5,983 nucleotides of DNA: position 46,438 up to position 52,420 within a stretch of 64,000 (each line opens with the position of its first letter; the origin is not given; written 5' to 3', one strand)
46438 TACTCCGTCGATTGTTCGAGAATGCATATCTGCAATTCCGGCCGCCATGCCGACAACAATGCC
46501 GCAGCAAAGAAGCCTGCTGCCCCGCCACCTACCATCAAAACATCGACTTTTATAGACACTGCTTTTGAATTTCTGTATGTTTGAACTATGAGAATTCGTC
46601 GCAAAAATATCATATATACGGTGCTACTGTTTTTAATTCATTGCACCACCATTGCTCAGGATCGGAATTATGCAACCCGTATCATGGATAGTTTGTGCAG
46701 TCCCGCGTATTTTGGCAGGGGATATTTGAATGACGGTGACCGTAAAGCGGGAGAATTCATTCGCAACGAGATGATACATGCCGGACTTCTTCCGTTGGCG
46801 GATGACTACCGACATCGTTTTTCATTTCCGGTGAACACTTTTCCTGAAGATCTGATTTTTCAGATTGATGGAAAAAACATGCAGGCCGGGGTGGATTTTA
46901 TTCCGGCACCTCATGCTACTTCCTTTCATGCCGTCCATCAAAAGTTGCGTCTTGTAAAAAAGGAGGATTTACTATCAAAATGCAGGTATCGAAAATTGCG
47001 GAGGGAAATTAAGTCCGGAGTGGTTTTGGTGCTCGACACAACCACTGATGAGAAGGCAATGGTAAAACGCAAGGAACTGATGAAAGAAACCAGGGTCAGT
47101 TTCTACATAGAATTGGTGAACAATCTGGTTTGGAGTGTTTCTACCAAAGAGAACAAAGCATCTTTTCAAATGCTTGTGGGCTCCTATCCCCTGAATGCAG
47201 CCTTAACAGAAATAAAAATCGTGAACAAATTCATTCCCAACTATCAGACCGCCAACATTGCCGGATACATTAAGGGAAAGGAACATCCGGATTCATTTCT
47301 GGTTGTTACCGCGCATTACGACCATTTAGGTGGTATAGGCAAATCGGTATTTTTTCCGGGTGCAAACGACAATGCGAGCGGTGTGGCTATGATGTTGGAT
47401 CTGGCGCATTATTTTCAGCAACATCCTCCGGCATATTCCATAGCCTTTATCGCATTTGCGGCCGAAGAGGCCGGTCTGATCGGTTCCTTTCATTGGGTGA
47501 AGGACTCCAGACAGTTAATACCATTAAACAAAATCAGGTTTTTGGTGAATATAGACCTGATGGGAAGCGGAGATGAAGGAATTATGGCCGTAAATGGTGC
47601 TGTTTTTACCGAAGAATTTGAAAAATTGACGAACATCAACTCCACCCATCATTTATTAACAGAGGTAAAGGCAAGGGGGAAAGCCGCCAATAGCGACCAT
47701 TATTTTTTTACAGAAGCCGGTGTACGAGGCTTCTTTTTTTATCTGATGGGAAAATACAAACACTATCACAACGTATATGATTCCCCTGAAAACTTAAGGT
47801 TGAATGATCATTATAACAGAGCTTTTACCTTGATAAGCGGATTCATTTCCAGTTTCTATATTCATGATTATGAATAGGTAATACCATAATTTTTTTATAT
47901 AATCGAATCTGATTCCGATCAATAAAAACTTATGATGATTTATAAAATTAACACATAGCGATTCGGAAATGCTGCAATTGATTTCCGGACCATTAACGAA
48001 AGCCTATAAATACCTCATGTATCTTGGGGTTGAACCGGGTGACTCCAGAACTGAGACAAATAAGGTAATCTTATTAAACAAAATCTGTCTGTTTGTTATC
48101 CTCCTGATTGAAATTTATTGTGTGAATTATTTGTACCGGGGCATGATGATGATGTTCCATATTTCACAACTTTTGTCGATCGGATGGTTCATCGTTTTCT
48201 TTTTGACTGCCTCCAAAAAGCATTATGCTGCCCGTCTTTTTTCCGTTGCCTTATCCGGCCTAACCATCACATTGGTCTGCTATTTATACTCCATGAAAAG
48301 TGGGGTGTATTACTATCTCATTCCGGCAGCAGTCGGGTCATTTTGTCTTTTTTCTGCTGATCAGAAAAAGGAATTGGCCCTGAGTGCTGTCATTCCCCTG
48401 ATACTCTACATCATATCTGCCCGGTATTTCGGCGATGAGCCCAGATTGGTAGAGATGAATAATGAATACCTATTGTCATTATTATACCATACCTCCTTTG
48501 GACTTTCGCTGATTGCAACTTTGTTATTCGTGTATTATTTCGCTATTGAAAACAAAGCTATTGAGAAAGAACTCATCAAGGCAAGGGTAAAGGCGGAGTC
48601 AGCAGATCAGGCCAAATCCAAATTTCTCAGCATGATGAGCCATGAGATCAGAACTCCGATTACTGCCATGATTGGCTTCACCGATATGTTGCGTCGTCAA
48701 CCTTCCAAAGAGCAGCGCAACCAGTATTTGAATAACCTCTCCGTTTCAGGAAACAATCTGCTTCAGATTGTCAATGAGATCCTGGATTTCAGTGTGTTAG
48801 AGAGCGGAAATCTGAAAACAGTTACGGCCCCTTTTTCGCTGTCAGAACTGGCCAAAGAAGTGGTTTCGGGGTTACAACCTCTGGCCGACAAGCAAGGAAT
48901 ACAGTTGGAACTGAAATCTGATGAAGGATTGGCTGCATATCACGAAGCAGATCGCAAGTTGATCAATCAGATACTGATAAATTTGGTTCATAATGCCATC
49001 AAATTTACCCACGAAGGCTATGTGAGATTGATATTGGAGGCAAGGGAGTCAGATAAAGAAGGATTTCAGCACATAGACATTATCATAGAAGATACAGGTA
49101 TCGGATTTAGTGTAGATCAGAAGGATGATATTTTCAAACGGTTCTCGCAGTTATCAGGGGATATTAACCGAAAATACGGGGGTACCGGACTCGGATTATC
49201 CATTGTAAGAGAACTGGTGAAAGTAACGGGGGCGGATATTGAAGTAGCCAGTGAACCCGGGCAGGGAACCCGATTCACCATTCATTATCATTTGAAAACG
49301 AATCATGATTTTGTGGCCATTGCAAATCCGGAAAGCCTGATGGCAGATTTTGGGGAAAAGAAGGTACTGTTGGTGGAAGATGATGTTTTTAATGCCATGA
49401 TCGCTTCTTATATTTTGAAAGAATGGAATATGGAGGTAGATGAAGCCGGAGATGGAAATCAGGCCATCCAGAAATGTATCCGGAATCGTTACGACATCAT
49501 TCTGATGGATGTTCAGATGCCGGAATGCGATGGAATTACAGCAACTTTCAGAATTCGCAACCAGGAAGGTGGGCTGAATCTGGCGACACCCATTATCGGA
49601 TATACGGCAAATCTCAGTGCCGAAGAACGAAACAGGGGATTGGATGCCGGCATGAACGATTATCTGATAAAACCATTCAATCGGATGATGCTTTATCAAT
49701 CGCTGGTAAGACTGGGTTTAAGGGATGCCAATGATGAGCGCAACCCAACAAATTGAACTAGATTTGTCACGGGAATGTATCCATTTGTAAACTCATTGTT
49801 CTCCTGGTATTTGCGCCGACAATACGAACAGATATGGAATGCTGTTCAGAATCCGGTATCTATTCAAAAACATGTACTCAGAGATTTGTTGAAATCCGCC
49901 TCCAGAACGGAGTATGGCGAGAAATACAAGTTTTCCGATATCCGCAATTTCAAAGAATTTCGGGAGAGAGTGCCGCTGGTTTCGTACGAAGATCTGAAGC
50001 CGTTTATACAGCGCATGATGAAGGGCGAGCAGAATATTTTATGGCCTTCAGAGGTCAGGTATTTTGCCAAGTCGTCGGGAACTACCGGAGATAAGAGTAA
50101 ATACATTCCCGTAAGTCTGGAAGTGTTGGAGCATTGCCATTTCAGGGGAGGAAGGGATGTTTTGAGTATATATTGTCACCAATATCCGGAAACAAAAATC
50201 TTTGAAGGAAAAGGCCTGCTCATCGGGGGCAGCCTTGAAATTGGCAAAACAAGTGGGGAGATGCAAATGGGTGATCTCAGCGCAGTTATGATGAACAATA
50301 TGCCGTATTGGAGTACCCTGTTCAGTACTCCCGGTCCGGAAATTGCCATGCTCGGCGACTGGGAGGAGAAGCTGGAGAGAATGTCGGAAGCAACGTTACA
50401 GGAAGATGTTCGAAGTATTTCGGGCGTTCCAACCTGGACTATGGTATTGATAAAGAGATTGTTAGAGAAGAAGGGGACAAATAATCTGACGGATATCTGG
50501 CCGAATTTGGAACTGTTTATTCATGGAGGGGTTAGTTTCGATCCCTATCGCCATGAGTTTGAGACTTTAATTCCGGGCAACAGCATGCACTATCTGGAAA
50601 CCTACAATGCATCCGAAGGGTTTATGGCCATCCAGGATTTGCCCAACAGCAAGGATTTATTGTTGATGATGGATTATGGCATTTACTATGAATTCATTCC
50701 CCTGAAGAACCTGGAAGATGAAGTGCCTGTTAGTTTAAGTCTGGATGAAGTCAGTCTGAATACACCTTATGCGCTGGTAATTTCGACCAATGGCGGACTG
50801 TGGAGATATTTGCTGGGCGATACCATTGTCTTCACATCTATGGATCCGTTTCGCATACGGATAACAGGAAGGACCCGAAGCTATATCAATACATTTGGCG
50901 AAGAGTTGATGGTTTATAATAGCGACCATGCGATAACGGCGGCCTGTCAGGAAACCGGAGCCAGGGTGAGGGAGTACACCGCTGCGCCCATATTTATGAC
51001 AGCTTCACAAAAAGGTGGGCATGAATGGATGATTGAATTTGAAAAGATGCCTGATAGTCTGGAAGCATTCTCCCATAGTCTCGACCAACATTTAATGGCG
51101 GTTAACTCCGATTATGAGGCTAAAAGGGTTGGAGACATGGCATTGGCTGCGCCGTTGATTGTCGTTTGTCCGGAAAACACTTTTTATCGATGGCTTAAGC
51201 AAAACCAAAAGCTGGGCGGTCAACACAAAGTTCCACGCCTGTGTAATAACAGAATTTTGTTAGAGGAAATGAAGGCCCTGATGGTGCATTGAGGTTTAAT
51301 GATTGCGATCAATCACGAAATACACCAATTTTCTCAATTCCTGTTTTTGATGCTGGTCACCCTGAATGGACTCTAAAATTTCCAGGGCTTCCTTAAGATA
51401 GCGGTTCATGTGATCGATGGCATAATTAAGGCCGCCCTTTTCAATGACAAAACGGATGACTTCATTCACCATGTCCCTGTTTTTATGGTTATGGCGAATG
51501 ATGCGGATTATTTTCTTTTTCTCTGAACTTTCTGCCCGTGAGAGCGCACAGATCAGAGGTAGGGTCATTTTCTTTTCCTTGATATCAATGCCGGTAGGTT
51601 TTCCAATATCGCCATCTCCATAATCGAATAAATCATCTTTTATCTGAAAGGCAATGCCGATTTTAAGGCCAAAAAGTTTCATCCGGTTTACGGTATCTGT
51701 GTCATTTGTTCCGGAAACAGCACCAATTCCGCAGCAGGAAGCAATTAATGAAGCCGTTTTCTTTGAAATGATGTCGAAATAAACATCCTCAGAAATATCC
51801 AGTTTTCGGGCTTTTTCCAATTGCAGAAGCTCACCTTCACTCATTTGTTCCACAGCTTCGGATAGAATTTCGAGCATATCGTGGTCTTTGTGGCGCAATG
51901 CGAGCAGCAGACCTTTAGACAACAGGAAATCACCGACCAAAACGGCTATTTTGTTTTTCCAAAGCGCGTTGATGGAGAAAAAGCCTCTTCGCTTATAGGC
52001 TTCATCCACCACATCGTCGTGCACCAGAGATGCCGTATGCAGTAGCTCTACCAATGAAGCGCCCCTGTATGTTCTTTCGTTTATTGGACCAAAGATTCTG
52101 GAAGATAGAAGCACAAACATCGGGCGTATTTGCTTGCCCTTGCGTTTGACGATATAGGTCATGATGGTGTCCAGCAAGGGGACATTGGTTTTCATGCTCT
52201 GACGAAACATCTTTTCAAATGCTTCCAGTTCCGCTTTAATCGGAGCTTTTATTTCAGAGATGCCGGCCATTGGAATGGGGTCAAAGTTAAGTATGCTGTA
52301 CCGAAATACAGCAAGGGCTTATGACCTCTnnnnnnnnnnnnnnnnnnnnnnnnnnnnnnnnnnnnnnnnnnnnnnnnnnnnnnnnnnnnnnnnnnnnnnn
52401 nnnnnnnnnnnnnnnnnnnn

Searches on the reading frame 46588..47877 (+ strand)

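Call 75: search_protein_families(library=pfam, proteins=[window:46588-47877:+], max_evalue=0.00001)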
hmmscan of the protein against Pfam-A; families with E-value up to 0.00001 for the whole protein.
window:46588-47877:+ (429 aa): 1 family
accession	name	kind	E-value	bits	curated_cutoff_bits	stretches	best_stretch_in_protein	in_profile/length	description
PF04389.22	Peptidase_M28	-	4.6e-38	131.3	21.3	1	223-405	1-179/193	Peptidase family M28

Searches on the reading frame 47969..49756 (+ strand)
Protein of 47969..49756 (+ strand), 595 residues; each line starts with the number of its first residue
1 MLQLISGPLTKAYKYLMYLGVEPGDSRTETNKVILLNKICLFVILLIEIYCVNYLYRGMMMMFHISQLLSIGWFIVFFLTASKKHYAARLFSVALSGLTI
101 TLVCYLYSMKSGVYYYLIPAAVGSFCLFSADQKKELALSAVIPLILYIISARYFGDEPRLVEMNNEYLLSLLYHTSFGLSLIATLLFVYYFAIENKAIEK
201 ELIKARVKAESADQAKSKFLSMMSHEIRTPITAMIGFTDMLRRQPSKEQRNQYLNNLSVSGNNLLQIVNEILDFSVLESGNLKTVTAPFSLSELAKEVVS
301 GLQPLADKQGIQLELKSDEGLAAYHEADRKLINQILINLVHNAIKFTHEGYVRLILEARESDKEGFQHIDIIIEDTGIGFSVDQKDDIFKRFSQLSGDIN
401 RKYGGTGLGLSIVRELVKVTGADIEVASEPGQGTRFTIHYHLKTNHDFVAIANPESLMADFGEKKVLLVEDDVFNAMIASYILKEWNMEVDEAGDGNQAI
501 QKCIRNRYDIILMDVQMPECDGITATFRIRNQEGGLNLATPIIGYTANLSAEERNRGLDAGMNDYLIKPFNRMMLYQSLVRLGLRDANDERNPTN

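Call 75: search_protein_families(library=pfam, proteins=[window:47969-49756:+], max_evalue=0.00001)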
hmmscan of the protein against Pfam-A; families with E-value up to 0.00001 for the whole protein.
window:47969-49756:+ (595 aa): 3 families
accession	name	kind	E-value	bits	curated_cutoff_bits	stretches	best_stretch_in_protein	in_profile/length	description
PF02518.31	HATPase_c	-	8.8e-27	94.2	26.4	1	328-442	2-109/111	Histidine kinase-, DNA gyrase B-, and HSP90-like ATPase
PF00072.30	Response_reg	-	1.3e-25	90.2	30.2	1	466-578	1-109/111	Response regulator receiver domain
PF00512.31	HisKA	-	1.3e-19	70.4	26.9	1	215-280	1-66/66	His Kinase A (phospho-acceptor) domain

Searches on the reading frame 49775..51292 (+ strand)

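Call 75: search_protein_families(library=pfam, proteins=[window:49775-51292:+], max_evalue=0.00001)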
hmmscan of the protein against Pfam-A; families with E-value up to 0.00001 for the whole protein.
window:49775-51292:+ (505 aa): 3 families
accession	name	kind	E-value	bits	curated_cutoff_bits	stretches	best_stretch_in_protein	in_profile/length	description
PF03321.19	GH3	-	7e-62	209.8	23.6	1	18-269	3-302/304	GH3 family N-terminal domain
PF23572.1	GH3_C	-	1.6e-25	90.5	23.6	1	384-493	4-118/119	GH3 family C-terminal domain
PF23571.1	GH3_M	-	5.7e-17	62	23.6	1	297-366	2-75/75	GH3 family central domain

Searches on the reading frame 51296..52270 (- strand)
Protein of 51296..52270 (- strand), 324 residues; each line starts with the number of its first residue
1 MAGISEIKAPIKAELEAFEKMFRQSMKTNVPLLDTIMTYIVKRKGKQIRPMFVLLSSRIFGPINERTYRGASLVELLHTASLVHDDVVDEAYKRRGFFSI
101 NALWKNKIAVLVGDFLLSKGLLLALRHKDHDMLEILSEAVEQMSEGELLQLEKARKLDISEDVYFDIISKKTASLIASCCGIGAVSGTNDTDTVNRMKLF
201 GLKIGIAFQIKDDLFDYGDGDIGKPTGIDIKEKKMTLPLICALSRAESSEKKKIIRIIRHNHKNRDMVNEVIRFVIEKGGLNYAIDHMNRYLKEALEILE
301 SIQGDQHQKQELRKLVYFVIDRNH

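Call 75: search_protein_families(library=pfam, proteins=[window:51296-52270:-], max_evalue=0.00001)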
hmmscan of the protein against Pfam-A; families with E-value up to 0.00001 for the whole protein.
window:51296-52270:- (324 aa): 1 family
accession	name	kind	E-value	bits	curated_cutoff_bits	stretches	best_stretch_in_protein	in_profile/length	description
PF00348.22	polyprenyl_synt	-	7.9e-67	225.5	27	1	31-273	2-249/251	Polyprenyl synthetase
